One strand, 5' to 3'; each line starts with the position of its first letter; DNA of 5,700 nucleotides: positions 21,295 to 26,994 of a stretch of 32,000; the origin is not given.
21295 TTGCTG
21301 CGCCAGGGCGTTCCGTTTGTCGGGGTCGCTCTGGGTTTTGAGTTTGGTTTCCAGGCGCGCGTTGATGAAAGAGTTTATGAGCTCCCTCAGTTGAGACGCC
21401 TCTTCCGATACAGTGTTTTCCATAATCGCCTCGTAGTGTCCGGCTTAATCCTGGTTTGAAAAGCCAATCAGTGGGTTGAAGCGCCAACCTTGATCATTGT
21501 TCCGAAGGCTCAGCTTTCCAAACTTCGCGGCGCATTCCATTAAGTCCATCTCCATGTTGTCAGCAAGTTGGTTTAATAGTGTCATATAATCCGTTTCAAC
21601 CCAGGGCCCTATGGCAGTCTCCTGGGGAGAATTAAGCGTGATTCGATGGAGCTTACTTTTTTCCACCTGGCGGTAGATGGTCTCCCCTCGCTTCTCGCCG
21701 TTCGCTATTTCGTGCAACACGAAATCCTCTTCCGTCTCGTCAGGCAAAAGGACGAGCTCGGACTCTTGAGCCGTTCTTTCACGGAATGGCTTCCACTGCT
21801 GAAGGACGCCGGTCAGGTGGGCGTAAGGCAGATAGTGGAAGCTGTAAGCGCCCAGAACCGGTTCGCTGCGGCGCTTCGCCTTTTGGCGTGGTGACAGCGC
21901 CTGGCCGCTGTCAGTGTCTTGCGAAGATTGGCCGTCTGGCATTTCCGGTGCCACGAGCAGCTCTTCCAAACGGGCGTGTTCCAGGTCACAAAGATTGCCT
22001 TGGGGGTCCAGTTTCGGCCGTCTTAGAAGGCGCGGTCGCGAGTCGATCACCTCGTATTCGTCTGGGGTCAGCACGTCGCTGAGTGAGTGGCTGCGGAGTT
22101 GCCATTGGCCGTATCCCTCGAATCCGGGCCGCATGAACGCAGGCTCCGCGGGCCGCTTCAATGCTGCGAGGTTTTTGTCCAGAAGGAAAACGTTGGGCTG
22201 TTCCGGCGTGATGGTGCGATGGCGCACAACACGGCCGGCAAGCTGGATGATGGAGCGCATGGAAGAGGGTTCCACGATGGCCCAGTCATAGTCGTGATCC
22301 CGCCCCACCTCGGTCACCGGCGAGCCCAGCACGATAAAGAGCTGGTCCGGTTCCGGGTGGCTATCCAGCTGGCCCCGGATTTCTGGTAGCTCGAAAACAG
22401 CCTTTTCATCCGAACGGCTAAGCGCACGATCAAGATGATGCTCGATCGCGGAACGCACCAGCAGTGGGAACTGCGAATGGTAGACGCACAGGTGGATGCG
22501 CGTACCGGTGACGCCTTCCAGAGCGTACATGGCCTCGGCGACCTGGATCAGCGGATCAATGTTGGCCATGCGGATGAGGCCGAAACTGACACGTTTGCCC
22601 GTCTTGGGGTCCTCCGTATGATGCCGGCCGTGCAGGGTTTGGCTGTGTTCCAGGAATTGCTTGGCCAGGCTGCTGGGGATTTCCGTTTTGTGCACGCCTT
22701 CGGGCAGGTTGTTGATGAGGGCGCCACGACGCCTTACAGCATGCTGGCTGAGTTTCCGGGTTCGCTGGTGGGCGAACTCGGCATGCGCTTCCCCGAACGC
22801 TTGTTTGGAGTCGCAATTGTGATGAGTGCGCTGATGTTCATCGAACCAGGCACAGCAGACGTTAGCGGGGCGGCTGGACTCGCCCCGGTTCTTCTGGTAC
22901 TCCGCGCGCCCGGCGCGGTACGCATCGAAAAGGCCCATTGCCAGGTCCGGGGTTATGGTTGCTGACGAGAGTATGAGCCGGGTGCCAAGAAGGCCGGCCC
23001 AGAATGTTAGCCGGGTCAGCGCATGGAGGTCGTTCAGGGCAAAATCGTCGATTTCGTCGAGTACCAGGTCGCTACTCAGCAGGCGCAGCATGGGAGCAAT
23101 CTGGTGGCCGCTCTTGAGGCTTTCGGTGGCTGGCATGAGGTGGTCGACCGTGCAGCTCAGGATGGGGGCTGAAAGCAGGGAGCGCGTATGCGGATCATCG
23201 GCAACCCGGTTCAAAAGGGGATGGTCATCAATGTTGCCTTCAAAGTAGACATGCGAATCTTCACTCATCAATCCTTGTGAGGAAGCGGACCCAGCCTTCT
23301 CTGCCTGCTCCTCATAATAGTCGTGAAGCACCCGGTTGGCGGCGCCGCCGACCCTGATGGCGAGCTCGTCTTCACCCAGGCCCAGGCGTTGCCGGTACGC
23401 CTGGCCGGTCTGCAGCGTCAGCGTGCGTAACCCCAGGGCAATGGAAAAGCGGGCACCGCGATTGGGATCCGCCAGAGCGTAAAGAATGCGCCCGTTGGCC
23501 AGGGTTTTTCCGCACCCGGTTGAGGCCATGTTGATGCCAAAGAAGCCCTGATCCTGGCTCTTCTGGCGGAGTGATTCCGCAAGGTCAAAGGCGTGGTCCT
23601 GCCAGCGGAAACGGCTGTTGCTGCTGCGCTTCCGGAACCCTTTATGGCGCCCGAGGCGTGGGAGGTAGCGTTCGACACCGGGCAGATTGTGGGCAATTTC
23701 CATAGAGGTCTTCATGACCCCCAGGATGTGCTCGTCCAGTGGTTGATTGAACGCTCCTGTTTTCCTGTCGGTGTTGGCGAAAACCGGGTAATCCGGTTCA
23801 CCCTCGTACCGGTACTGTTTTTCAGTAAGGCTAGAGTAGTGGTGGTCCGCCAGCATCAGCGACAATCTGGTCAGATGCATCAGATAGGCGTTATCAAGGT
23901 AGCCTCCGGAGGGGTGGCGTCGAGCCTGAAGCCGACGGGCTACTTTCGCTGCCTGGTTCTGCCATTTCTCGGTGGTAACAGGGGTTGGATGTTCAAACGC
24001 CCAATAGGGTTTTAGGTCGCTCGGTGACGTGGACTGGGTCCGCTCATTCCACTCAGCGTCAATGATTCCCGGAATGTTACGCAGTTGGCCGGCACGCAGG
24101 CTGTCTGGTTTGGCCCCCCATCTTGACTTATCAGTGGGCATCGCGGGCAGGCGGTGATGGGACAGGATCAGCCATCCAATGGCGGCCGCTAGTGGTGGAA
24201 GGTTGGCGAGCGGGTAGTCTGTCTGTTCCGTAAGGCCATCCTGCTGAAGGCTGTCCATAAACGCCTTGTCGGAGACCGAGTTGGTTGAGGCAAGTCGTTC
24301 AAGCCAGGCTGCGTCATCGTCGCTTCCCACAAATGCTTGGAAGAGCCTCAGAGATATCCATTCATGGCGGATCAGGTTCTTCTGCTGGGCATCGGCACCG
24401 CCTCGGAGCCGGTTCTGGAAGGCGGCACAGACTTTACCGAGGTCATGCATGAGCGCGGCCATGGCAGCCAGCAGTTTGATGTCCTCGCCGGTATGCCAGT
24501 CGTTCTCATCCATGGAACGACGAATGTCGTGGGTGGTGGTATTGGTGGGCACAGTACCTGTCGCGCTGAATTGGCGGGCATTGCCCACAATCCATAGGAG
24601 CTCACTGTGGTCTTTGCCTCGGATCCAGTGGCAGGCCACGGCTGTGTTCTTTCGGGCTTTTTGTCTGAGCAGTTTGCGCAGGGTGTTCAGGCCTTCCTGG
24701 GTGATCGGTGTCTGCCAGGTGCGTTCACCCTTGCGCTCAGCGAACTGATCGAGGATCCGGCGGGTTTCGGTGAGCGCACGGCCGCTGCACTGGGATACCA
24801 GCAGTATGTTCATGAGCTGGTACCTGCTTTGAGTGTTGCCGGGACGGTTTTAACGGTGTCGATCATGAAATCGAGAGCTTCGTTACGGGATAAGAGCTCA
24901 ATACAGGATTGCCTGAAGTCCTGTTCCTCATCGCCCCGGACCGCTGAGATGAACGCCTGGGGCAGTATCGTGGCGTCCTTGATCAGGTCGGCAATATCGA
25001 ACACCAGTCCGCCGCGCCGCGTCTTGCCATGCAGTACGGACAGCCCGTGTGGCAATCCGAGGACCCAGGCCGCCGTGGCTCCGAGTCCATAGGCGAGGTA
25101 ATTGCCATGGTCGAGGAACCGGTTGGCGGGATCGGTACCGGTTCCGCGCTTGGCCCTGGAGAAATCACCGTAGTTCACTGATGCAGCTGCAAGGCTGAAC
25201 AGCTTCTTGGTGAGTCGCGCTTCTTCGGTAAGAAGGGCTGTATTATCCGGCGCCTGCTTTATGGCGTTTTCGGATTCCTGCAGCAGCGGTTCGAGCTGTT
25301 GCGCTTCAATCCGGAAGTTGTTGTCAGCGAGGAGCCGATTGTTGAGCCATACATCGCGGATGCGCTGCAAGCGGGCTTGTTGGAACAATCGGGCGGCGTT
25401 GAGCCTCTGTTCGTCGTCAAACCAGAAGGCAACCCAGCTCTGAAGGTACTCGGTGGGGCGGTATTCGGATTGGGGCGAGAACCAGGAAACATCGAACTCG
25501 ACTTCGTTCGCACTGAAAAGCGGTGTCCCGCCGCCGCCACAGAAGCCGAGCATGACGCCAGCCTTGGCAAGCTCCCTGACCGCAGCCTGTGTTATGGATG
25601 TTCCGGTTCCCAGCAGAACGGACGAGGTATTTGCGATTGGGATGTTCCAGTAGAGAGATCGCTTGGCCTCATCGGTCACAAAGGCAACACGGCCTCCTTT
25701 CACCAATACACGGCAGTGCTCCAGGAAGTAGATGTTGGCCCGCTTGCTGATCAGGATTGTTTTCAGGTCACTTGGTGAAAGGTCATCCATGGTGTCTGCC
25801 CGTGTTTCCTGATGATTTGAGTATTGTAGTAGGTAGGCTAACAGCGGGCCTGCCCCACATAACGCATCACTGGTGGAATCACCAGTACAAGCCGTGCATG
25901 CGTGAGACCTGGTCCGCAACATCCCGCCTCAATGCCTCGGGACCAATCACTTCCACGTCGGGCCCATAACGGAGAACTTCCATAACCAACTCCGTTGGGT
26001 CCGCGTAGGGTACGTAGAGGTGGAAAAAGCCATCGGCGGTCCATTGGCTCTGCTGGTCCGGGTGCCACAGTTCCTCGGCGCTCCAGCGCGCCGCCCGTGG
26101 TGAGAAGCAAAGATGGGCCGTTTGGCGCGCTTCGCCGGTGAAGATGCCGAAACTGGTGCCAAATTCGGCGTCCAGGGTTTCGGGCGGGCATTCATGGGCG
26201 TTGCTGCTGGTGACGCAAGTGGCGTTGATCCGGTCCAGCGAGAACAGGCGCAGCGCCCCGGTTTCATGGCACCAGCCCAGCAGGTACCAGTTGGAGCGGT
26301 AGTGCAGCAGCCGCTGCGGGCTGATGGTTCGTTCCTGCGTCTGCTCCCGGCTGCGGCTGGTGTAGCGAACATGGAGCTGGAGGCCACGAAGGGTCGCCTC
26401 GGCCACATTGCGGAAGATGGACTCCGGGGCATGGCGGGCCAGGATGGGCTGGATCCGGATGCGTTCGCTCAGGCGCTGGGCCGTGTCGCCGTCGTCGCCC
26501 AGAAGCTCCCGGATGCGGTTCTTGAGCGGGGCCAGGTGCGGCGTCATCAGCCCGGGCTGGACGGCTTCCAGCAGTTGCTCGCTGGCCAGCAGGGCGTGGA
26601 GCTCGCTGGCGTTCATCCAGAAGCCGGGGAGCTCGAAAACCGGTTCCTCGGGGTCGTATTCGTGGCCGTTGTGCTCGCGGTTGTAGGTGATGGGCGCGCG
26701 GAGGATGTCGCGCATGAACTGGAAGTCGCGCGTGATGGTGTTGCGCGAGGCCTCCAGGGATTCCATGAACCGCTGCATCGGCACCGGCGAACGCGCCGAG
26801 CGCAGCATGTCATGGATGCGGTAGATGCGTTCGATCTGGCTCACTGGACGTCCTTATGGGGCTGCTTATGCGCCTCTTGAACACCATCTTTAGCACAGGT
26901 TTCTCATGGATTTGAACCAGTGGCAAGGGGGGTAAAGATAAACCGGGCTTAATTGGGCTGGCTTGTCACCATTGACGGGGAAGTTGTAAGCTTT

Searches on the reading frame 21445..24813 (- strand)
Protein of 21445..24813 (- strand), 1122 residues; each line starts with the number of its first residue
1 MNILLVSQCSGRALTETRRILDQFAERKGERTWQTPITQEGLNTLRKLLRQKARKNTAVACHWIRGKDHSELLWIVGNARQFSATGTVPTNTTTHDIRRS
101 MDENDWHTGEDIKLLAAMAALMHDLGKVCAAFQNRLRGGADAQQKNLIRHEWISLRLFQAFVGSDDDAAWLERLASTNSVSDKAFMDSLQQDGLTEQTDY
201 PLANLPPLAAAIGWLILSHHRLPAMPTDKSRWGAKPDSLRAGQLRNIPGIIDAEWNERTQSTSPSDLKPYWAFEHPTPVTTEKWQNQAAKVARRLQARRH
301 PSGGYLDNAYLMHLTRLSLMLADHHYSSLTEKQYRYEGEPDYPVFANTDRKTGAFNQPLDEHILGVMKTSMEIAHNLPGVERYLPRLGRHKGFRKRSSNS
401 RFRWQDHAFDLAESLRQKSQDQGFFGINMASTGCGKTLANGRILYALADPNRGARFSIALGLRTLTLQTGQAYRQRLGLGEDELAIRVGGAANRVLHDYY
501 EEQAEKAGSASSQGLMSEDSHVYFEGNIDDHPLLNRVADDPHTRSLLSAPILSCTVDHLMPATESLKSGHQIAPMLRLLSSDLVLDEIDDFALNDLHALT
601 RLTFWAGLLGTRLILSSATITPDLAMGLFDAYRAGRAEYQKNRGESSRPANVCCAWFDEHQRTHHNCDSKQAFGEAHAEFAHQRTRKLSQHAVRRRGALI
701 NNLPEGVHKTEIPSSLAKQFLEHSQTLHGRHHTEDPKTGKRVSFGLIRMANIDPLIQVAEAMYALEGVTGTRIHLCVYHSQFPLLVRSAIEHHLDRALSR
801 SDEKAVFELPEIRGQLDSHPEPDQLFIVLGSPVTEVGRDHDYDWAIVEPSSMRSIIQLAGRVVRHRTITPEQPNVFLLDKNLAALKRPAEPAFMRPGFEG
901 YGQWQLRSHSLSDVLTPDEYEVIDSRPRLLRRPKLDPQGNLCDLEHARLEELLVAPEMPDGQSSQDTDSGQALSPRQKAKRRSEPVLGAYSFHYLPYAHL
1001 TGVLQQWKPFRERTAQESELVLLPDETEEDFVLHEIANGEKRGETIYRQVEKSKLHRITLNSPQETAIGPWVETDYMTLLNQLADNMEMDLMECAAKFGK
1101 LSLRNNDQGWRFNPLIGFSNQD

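Call 7: search_protein_families(library=pfam, proteins=[window:21445-24813:-])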
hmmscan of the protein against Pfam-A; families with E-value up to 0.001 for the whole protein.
window:21445-24813:- (1122 aa): 4 families
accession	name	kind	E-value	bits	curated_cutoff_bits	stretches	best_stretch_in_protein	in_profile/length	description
PF21384.2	Cas3_I-F_Cas2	-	1.1e-43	147.6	27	1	1-79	1-79/79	CRISPR-associated nuclease/helicase Cas3, I-F/YPEST, Cas2 domain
PF22590.2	Cas3-like_C_2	-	2.5e-24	86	27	1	743-866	3-105/106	CRISPR-associated nuclease/helicase Cas3, C-terminal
PF21802.2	Cas3-like_C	-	5.6e-18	65.3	27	1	1022-1119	1-95/96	CRISPR-associated Cas3 subtype I-F/YPEST-like, C-terminal domain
PF18019.7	Cas3_HD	-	0.00028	21.4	23.1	1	98-228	39-137/207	Cas3, HD domain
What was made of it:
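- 17501..25790 (-): Complete type I-F cas operon: cas1 (24810-25790), cas2/3 (21445-24813), csy1 (20125-21423), csy2 (19110-20132), csy3 (18064-19107) and cas6f (17501-18064). Pfam matches (call 7).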

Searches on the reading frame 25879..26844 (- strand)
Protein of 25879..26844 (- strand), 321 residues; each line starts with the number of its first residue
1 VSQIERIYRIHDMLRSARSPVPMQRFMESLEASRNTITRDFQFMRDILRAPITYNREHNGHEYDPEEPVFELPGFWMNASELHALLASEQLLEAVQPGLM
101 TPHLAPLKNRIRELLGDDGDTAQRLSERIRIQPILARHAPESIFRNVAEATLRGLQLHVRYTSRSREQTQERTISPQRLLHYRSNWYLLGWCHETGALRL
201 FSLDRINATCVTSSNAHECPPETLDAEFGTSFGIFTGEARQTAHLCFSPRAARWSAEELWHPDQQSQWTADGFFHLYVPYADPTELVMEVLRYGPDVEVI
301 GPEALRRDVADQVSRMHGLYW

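Call 7: search_protein_families(library=pfam, proteins=[window:25879-26844:-])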
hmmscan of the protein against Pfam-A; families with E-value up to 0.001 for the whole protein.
window:25879-26844:- (321 aa): 3 families
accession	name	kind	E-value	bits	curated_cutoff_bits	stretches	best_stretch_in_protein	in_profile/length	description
PF13280.12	WYL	-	6.7e-21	74.5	21.8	1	143-208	2-67/70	WYL domain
PF25583.1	WCX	-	4.2e-15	56.3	23.9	1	240-316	2-75/76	WCX domain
PF08279.18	HTH_11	-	1.4e-05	25.3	25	1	6-54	1-48/55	HTH domain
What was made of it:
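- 25879..26844 (-): HTH-WYL-WCX regulator, lying upstream of the cas operon on the same strand. Pfam WYL, WCX and HTH_11 (call 7).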

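Call 63: search_protein_families(library=ncbifam, proteins=[window:25879-26844:-], max_evalue=0.01)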
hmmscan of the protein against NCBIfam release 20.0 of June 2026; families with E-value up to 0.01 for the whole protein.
window:25879-26844:- (321 aa): 1 family
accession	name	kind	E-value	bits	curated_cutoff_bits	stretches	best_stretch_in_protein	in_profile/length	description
TIGR03985.1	TIGR03985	hypoth_equivalog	0.0015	18.1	60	0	267-320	196-248/249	TIGR03985 family CRISPR-associated protein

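Call 64: search_protein_families(library=padloc, proteins=[window:25879-26844:-], max_evalue=0.01)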
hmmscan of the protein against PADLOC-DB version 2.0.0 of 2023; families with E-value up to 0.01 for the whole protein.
window:25879-26844:- (321 aa): 6 families
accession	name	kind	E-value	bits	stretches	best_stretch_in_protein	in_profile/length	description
PDLC01457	WYL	-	1.8e-38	130.4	1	3-304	2-228/229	"CAS-I,CAS-II,CAS-III,CAS-IV,CAS-V,CAS-VI; associated_signaling"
PDLC01652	WYL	-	2.3e-33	113.8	1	132-316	8-161/162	"CAS-I,CAS-II,CAS-III,CAS-IV,CAS-V,CAS-VI; associated_signaling"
PDLC01766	Cas3c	-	7.3e-18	62.2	1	140-320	133-316/1009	-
PDLC01484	WYL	-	1.6e-05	22.3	1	266-320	383-436/437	"CAS-I,CAS-II,CAS-III,CAS-IV,CAS-V,CAS-VI; associated_signaling"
PDLC01510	WYL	-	1.6e-05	22.3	1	266-320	383-436/437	"CAS-I,CAS-II,CAS-III,CAS-IV,CAS-V,CAS-VI; associated_signaling"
PDLC01046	WYL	-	0.0019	15.4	1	268-320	382-433/435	HTH-WYL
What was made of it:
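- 25879..26844 (-): PADLOC CRISPR-associated WYL, E=1.8e-38 (call 64).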

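Call 66: list_cluster_members(proteins=[window:25882-26844:-, window:24813-25790:-, window:20128-21423:-, window:19113-20132:-, window:18067-19107:-, window:26953-27933:+, window:27920-28411:+, window:10658-10816:-])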
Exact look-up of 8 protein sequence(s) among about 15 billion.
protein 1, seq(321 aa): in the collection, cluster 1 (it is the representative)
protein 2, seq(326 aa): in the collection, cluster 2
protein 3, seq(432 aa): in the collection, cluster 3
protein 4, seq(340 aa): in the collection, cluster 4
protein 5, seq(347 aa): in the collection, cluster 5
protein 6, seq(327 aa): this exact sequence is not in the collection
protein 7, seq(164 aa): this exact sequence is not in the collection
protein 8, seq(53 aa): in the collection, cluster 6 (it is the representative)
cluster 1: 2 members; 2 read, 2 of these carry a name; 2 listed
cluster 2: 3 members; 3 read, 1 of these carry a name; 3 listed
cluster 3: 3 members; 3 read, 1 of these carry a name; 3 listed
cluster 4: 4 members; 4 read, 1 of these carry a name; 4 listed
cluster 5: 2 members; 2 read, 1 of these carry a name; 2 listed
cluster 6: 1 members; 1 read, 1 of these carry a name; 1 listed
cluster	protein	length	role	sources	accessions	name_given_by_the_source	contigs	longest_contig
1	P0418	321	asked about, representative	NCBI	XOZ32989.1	helix-turn-helix transcriptional regulator [Halomonadaceae bacterium KBTZ08]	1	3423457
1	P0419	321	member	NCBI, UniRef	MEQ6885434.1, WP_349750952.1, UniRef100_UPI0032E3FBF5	WYL domain-containing protein [Salicola sp. Rm-C-2C1-2] | helix-turn-helix transcriptional regulator n=1 Tax=Salicola sp. Rm-C-2C1-2 TaxID=3141321 ...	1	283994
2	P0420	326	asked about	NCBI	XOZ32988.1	type I-F CRISPR-associated endonuclease Cas1f [Halomonadaceae bacterium KBTZ08]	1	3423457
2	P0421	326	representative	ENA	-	-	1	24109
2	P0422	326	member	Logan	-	-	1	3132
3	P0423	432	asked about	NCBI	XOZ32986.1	type I-F CRISPR-associated protein Csy1 [Halomonadaceae bacterium KBTZ08]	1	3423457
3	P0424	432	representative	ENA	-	-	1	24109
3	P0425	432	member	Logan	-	-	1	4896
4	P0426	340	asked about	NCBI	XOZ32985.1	type I-F CRISPR-associated protein Csy2 [Halomonadaceae bacterium KBTZ08]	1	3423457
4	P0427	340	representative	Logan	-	-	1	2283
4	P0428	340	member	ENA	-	-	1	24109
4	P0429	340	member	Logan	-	-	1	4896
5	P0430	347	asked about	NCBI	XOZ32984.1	type I-F CRISPR-associated protein Csy3 [Halomonadaceae bacterium KBTZ08]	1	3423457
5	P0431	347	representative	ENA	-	-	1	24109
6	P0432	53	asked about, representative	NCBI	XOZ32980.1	hypothetical protein ACMDCT_12255 [Halomonadaceae bacterium KBTZ08]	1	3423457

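Call 70: find_encoding_contigs(protein=P0422, flank=4000, max_places=4)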
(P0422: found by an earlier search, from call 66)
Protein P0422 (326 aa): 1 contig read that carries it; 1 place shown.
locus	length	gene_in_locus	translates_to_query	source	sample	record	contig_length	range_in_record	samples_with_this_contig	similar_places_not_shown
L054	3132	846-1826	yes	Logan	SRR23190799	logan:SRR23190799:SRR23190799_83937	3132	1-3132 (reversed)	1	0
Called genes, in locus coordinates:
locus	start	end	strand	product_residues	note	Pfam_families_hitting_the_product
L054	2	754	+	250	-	?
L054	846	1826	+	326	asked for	PF01867:Cas_Cas1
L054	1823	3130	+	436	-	?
